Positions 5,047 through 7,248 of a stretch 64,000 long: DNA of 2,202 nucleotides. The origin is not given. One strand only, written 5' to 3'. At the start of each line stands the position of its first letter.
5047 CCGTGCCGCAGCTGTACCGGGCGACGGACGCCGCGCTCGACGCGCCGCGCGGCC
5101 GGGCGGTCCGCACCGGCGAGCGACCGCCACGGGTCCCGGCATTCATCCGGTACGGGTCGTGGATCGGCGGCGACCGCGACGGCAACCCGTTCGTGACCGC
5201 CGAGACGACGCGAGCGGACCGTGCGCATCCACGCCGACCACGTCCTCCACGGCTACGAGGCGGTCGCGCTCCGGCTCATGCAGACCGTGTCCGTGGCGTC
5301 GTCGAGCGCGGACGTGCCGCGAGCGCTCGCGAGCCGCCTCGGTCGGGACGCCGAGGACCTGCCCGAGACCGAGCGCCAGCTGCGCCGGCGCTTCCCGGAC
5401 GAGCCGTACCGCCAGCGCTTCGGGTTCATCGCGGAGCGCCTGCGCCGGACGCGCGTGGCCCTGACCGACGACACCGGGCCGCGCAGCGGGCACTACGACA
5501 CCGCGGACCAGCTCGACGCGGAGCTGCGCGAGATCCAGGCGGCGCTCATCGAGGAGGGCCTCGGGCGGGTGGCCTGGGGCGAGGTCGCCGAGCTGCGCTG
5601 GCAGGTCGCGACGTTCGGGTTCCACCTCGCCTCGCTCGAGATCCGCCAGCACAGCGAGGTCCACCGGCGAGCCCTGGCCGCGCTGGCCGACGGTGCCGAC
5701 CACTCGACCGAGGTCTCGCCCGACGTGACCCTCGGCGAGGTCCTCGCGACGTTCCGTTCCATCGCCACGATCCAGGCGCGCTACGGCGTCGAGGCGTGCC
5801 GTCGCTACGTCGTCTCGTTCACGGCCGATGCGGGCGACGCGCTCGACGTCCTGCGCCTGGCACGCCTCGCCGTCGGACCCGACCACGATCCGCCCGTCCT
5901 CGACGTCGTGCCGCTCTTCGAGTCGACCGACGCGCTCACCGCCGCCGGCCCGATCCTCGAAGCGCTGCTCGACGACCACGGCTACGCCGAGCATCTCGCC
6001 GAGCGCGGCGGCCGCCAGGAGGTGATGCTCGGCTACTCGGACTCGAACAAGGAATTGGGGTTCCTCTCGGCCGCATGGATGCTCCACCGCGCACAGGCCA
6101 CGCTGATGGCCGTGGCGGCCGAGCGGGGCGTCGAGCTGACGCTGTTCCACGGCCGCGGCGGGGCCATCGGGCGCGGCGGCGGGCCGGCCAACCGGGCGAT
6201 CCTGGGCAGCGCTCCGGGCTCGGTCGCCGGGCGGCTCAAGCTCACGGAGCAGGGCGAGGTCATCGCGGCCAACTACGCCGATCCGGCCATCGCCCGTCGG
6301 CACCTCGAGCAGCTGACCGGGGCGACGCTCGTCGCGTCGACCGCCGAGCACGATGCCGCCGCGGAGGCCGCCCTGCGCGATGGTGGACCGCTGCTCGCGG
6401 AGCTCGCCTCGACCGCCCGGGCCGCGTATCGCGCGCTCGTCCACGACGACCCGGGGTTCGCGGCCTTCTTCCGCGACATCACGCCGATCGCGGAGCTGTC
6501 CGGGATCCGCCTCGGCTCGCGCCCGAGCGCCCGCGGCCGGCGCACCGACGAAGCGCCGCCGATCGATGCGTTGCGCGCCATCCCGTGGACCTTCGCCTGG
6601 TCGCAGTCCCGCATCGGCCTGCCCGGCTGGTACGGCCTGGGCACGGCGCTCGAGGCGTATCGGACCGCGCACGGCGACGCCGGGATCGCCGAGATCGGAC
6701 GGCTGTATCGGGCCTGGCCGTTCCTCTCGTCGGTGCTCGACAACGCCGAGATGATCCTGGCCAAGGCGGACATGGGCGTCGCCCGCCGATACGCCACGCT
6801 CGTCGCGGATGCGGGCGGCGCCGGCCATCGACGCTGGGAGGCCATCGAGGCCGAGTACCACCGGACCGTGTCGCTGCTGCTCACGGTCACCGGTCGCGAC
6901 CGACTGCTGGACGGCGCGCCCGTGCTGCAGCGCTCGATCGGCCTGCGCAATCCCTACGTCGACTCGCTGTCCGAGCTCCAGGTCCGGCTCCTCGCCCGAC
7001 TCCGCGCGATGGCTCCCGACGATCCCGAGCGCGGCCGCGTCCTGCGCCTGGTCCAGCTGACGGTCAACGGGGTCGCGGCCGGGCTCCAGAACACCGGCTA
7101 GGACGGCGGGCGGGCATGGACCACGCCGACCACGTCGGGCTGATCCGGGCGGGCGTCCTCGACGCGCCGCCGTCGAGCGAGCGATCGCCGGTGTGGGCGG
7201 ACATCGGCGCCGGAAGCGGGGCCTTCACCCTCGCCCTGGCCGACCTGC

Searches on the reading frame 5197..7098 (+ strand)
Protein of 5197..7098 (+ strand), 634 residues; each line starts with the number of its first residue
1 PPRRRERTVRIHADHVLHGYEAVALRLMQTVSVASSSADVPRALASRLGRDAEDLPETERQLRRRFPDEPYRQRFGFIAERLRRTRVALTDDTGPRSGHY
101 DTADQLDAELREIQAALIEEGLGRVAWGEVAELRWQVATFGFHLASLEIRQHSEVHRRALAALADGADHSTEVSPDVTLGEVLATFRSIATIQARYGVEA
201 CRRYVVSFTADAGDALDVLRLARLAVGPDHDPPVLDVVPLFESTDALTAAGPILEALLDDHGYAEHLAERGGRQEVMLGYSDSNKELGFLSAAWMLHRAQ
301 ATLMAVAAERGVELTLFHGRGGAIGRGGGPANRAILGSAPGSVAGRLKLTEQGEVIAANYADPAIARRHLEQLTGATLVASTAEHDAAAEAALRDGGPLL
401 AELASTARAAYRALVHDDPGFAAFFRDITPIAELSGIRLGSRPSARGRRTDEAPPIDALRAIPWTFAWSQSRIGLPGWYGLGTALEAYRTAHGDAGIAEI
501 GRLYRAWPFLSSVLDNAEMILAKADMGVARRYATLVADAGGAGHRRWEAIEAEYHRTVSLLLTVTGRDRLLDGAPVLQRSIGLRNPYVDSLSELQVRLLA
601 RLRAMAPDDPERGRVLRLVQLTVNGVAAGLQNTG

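Call 58: search_protein_families(library=pfam, proteins=[window:5197-7098:+], max_evalue=0.001)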
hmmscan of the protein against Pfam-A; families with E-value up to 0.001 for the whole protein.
window:5197-7098:+ (634 aa): 2 families
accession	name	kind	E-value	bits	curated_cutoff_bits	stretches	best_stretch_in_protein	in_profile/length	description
PF00311.23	PEPcase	-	1.6e-187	625.8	22.4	2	174-634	464-919/919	Phosphoenolpyruvate carboxylase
PF14010.12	PEPcase_2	-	0.0003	19.9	25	1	231-327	170-258/493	Phosphoenolpyruvate carboxylase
